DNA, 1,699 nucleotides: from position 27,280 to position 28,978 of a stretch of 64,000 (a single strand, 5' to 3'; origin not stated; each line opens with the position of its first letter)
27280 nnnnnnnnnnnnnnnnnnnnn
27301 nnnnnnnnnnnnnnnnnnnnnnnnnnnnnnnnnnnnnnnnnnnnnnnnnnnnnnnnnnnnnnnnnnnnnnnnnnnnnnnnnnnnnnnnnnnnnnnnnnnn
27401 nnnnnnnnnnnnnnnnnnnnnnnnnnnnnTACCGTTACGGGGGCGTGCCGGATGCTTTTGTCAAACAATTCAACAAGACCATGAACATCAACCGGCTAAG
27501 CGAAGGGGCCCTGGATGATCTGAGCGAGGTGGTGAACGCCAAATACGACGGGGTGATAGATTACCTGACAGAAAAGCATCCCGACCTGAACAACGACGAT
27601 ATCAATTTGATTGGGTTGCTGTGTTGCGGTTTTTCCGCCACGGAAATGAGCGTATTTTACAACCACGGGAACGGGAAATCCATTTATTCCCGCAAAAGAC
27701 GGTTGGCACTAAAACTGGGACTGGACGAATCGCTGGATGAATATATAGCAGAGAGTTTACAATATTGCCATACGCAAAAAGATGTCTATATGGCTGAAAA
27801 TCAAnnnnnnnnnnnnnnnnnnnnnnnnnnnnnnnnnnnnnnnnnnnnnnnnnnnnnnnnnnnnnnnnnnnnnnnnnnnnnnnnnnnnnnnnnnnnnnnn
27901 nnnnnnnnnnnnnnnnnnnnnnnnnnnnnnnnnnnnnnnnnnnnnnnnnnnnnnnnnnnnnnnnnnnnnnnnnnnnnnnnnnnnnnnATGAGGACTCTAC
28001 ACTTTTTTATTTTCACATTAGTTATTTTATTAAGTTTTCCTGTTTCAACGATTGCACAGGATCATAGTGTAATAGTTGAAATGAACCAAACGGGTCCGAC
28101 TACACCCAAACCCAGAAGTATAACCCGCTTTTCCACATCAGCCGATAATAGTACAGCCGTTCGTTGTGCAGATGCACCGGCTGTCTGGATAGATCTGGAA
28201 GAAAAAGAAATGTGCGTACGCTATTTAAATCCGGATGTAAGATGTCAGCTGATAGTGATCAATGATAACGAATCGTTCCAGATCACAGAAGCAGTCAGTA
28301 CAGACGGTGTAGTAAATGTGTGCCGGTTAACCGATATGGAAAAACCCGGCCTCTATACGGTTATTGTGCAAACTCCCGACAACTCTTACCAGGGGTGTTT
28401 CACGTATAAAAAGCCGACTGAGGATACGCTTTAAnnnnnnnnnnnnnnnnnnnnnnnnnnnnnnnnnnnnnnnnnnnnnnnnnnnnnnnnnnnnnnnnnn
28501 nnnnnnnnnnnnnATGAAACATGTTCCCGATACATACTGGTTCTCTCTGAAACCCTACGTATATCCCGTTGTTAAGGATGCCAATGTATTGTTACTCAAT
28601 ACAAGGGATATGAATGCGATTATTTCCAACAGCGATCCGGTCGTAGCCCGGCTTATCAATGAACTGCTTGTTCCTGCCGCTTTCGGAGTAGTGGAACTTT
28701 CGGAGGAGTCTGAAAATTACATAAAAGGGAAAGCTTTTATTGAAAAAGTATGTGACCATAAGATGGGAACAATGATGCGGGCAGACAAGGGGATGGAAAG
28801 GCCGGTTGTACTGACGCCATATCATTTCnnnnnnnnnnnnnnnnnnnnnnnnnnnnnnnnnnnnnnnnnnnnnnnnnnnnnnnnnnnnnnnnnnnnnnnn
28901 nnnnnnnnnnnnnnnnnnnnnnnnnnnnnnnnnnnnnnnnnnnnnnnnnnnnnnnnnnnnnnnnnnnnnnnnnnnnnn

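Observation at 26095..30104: Orphan radical-SAM/SPASM-like maturase flanked by two small secreted proteins and a TPR-TM-HTH regulator, with no classical precursor peptide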

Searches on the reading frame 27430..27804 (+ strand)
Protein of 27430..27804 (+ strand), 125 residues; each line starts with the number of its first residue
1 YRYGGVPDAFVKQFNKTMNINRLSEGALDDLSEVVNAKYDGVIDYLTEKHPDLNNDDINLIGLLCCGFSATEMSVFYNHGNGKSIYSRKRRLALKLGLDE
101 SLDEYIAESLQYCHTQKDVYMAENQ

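Call 91: search_solved_structures(query=A12, max_evalue=10, show_alignments=2)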
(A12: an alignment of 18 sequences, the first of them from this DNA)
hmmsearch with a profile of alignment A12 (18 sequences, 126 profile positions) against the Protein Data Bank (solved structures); distinct sequences matched with E-value up to 10: 22.
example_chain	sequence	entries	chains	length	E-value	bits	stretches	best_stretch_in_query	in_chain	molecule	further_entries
7ve4_A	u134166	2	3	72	0.0064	19.6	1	57-116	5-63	DNA-binding response regulator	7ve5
2rnj_A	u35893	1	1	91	0.0087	19.2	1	55-116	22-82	Response regulator protein vraR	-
3kln_A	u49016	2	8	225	0.017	18.2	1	56-115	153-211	Transcriptional regulator, LuxR family | Transcriptional regulator VpsT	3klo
7pk5_A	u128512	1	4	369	0.017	18.2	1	62-112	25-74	Cyclic di-GMP phosphodiesterase PdeL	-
4gvp_A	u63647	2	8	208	0.019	18.1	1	51-113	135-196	Response regulator protein vraR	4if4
7ve6_A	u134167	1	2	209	0.019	18.1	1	51-113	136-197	Response regulator protein VraR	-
5vxn_A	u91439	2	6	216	0.061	16.5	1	63-120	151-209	Transcriptional regulatory protein RcsB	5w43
5o8y_A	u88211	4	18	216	0.068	16.3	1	63-119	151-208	Transcriptional regulatory protein RcsB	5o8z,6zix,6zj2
1p4w_A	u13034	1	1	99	0.097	15.8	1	62-118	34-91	rcsB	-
6eo2_A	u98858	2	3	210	0.18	14.9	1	63-113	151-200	Transcriptional regulatory protein RcsB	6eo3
4kvj_A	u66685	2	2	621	0.24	14.5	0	46-68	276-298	Fatty acid alpha-oxidase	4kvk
4kvl_A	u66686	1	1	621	0.24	14.5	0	46-68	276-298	Fatty acid alpha-oxidase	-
1je8_A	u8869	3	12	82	0.28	14.3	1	61-112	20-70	Nitrate/Nitrite Response Regulator Protein NARL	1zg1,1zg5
9gm3_B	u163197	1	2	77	0.29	14.3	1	28-72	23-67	ChlA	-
9gzg_A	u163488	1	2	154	0.31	14.2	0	9-58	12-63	Engineered CTPR protein with glutamic acids for conductivity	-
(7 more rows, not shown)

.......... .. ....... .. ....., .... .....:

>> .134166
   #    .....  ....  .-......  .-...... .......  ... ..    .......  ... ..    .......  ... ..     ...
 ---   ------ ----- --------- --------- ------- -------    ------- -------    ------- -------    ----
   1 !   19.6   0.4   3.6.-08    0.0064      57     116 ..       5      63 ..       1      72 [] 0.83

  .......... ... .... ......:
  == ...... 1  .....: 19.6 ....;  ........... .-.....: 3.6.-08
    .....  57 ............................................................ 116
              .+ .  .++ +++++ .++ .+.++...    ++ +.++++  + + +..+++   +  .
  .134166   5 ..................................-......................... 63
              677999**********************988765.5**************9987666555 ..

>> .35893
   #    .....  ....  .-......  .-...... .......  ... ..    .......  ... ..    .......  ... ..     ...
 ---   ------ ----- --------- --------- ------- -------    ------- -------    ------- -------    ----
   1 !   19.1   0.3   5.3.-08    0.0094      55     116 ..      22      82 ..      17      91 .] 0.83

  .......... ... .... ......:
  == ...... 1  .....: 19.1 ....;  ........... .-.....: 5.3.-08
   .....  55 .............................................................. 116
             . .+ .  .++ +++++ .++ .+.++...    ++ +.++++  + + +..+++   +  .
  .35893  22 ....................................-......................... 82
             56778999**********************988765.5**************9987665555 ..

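Call 92: search_protein_families(library=pfam, alignment_id=A12, max_evalue=10)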
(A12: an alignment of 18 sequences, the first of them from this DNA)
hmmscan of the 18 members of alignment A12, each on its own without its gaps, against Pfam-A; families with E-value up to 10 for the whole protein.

A. member 1, seq(125 aa): 0 families

B. families by the number of members that match (of 18 scanned): 13 families
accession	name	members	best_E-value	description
PF00196.25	GerE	2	5.3e-06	Bacterial regulatory proteins, luxR family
PF22652.1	DUF7006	1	0.0029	Family of unknown function (DUF7006)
PF14287.11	DUF4368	1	0.042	Domain of unknown function (DUF4368)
PF23925.1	A-sol_ELP1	1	0.042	ELP1 alpha-solenoid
PF14278.11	TetR_C_8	1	0.06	Transcriptional regulator C-terminal region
PF21058.3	Stereocilin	1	0.093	Stereocilin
PF24605.1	CEMIP_X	1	0.11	CEMIP domain X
PF21008.3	AIF-1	1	0.11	Allograft inflammatory factor 1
PF25824.1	DUF7951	1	0.13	Repeat of unknown function (DUF7951)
PF20436.4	LonB_AAA-LID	1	0.17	Archaeal LonB, AAA+ ATPase LID domain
PF20861.2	Isd_H_B_linker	1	0.17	Iron-regulated surface determinant protein H/B, linker domain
PF17918.6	TetR_C_15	1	0.2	Tetracyclin repressor-like, C-terminal domain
PF07302.16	AroM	1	0.25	AroM protein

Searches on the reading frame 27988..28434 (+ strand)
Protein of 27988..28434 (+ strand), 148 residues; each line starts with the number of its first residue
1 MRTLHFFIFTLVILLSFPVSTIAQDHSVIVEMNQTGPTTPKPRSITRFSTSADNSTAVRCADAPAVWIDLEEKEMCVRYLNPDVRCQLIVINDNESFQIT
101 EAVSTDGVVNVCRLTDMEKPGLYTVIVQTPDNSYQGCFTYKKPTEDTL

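Call 3: search_protein_families(library=pfam, proteins=[window:27988-28434:+], max_evalue=0.1)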
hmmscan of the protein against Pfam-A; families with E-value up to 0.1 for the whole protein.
window:27988-28434:+ (148 aa): 1 family
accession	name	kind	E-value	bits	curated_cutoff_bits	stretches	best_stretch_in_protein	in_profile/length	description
PF23376.1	Fn3_VIN3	-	0.07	14.1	33.9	1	24-101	11-88/99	VIN3-like, fibronectin type-III domain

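Call 4: search_protein_families(library=ncbifam, proteins=[window:27988-28434:+], max_evalue=0.1)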
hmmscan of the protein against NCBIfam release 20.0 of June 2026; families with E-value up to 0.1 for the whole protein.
window:27988-28434:+ (148 aa): 0 families

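Call 29: search_solved_structures(query=A2, max_evalue=10, show_alignments=2)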
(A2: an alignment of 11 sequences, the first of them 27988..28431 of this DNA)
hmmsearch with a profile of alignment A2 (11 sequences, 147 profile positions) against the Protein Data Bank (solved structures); distinct sequences matched with E-value up to 10: 7.
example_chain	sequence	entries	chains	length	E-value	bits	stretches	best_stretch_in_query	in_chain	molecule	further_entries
1m9z_A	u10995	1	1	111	0.31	14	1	47-143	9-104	TGF-BETA RECEPTOR TYPE II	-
4p7u_A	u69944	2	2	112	0.32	14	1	47-143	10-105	TGF-beta receptor type-2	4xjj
1fr5_A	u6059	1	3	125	0.56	13.2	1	67-110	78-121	BACTERIOPHAGE FR CAPSID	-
8g4k_B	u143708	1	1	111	0.6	13.1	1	47-142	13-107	TGF-beta receptor type-2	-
1ktz_B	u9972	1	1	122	0.65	13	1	47-143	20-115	TGF-beta Type II Receptor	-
1plo_A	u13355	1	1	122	0.68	12.9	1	47-143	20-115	TGF-beta receptor type II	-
1frs_A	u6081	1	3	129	0.84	12.6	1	69-110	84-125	BACTERIOPHAGE FR CAPSID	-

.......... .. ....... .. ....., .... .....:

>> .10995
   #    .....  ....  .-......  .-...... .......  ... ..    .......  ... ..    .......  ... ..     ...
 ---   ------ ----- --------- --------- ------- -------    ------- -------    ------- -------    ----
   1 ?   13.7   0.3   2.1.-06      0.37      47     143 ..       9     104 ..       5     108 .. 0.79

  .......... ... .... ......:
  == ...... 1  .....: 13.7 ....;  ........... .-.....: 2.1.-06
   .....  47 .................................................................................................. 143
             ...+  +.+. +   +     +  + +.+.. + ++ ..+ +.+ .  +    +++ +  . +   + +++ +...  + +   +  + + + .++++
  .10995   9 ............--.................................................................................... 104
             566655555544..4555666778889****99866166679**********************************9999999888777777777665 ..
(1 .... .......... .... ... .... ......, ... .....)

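Call 30: find_homologous_proteins(query=A2, max_evalue=0.01)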
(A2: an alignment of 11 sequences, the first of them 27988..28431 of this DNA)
Query A2 (11 sequences) (148 aa, profile of the alignment): 29 proteins with E <= 0.01 among 1171 candidates.
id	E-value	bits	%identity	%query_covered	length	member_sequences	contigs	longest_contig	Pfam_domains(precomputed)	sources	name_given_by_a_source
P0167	1.5e-73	263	76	100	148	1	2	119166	-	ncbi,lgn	-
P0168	9.7e-73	261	82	100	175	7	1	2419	-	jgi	-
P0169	5.2e-72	258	58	95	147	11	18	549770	-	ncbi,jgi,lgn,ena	-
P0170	6.1e-72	258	82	100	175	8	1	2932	-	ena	-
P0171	2.0e-71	256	100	100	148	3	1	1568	-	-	-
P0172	2.8e-71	256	54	95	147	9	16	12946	-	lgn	-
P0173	5.1e-71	255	91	100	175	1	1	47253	-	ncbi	-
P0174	2.7e-70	253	82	100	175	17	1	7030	-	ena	-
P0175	3.7e-70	252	80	100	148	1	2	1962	-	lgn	-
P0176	5.8e-70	252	83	100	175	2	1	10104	-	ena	-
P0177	1.3e-69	251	57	95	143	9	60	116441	-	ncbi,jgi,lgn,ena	-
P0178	3.4e-69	249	53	100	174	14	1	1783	-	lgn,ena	-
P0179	6.9e-69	248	64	100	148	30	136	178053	-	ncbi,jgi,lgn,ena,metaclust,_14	jgi:hypothetical protein|metaclust:\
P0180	6.7e-68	245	83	100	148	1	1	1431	-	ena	-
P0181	1.1e-67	244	80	100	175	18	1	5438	-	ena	-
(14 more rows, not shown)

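Call 46: search_protein_families(library=pfam, alignment_id=A2, max_evalue=10)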
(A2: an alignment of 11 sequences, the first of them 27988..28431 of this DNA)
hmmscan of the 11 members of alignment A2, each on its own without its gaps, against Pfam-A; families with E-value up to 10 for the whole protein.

A. member 1, window:27988-28431:+ (148 aa): 1 family
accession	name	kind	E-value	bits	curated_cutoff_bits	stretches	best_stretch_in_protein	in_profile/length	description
PF23376.1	Fn3_VIN3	-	0.07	14.1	33.9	1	24-101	11-88/99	VIN3-like, fibronectin type-III domain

B. families by the number of members that match (of 11 scanned): 8 families
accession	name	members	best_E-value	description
PF16017.11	BTB_3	2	0.047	BTB/POZ domain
PF16610.10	dbPDZ_assoc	1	0.0074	Unstructured region between two PDZ domains on Dlg5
PF06339.18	Ectoine_synth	1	0.012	Ectoine synthase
PF07523.18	Big_3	1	0.015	Bacterial Ig-like domain (group 3)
PF08777.17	RRM_3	1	0.063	RNA binding motif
PF07262.16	CdiI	1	0.069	CDI immunity protein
PF23376.1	Fn3_VIN3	1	0.07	VIN3-like, fibronectin type-III domain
PF06433.17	Me-amine-dh_H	1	0.11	Methylamine dehydrogenase heavy chain (MADH)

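Call 56: predict_structure(alignment_id=A7)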
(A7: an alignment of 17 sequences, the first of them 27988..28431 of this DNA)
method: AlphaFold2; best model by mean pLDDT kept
length: 148 residues; sequences in the alignment: 17
mean_pLDDT: 72.7   pTM: 0.63
mean pLDDT of the five models: 72.7, 72.7, 72.2, 72.2, 70.8
residues with pLDDT >= 90: 50; 70-90: 40; 50-70: 26; < 50: 32
segments of 3 or more residues with pLDDT < 50: 17-24, 39-59, 146-148
pLDDT, mean of each block of 10 residues (from residue 1): 60 51 61 65 33 36 87 91 89 90 92 91 92 89 59
secondary structure, 60 per line:
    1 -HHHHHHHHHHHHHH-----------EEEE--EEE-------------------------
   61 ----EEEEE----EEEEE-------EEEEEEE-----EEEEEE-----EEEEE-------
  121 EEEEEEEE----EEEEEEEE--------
elements in order: H2-15 E27-30 E33-35 E65-69 E74-78 E86-92 E98-103 E109-113 E121-128 E133-140

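Call 59: fold_search(model_id=the predicted structure, library=pdb)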
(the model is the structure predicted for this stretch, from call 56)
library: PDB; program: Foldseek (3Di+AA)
matches with E <= 10: 1366; with E <= 0.001: 2
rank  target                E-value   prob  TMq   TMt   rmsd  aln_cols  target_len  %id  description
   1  3d33_B                3.2e-04  1.00  0.51  0.77   2.8       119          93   10  Crystal structure of a duf3244 family protein with an immunoglobulin-like beta-sandwich fold (bvu_0276) from bacteroid (released 2008-05-27)
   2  3d33_A                5.7e-04  1.00  0.44  0.66   2.4        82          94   11  Crystal structure of a duf3244 family protein with an immunoglobulin-like beta-sandwich fold (bvu_0276) from bacteroid (released 2008-05-27)
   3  4g5a_A                1.5e-03  1.00  0.44  0.62  11.4       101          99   16  Crystal structure of a putative member of duf 3244 protein family (BT_1867) from Bacteroides thetaiotaomicron VPI-5482 (released 2012-09-19)
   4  7k2t_C                1.3e-02  0.80  0.26  0.13  18.9       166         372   13  Mg2+/ATP-bound structure of the full-length WzmWzt O antigen ABC transporter in lipid nanodiscs (released 2021-01-13)
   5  9gye                  1.6e-02  1.00  0.36  0.10   4.7        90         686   10  Hemolytic Phospholipase C (PLC H) (released 2025-10-15)
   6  2dm4_MODEL_1_A        1.7e-02  1.00  0.40  0.51   4.3       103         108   13  Solution structure of the second fn3 domain of human sorLA/LR11 (released 2006-10-20)
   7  6r4n_F                1.7e-02  0.91  0.27  0.28   7.0       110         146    9  Crystal structure of S. cerevisia Niemann-Pick type C protein NPC2 with ergosterol bound (released 2019-09-25)
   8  6r4n_H                2.2e-02  0.89  0.26  0.26   6.0       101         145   10  Crystal structure of S. cerevisia Niemann-Pick type C protein NPC2 with ergosterol bound (released 2019-09-25)
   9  3isy                  2.3e-02  0.72  0.28  0.34  11.8       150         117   10  Crystal structure of an intracellular proteinase inhibitor (ipi, bsu11130) from bacillus subtilis at 2.61 A resolution (released 2009-09-15)
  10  9npe_F                2.6e-02  1.00  0.38  0.09   3.1        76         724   16  Crystal structure of the inactive conformation of a glycoside hydrolase (CapGH2b) from the GH2 family in the space gro (released 2025-11-12)
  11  8dl0_A                2.7e-02  0.54  0.23  0.11  12.0       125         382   13  CryoEM structure of the nucleotide-free and open channel A.aeolicus WzmWzt transporter (released 2022-09-21)
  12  9npf_F                3.0e-02  0.99  0.37  0.09   4.4        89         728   12  Crystal structure of the inactive conformation of a glycoside hydrolase (CapGH2b) from the GH2 family in the space gro (released 2025-11-12)
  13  6hyf_C                3.2e-02  1.00  0.36  0.55   3.5        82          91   12  Crystal structure of the third FNIII domain from rat beta4 integrin, a binding site for periaxin (released 2019-05-08)
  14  6hyf_B                3.3e-02  1.00  0.36  0.50   3.3        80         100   11  Crystal structure of the third FNIII domain from rat beta4 integrin, a binding site for periaxin (released 2019-05-08)
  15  3sd2                  3.9e-02  1.00  0.40  0.64   2.3        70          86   16  Crystal structure of a putative member of duf3244 protein family (BT_3571) from Bacteroides thetaiotaomicron vpi-5482 at (released 2011-06-29)
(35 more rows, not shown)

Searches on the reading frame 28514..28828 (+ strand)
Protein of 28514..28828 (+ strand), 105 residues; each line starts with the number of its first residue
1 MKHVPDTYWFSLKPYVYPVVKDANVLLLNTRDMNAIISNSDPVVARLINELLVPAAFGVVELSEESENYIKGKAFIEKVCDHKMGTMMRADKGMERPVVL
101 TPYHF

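Call 107: search_protein_families(library=pfam, proteins=[window:28514-28828:+], max_evalue=10)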
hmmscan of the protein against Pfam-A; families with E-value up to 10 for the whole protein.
window:28514-28828:+ (105 aa): 0 families
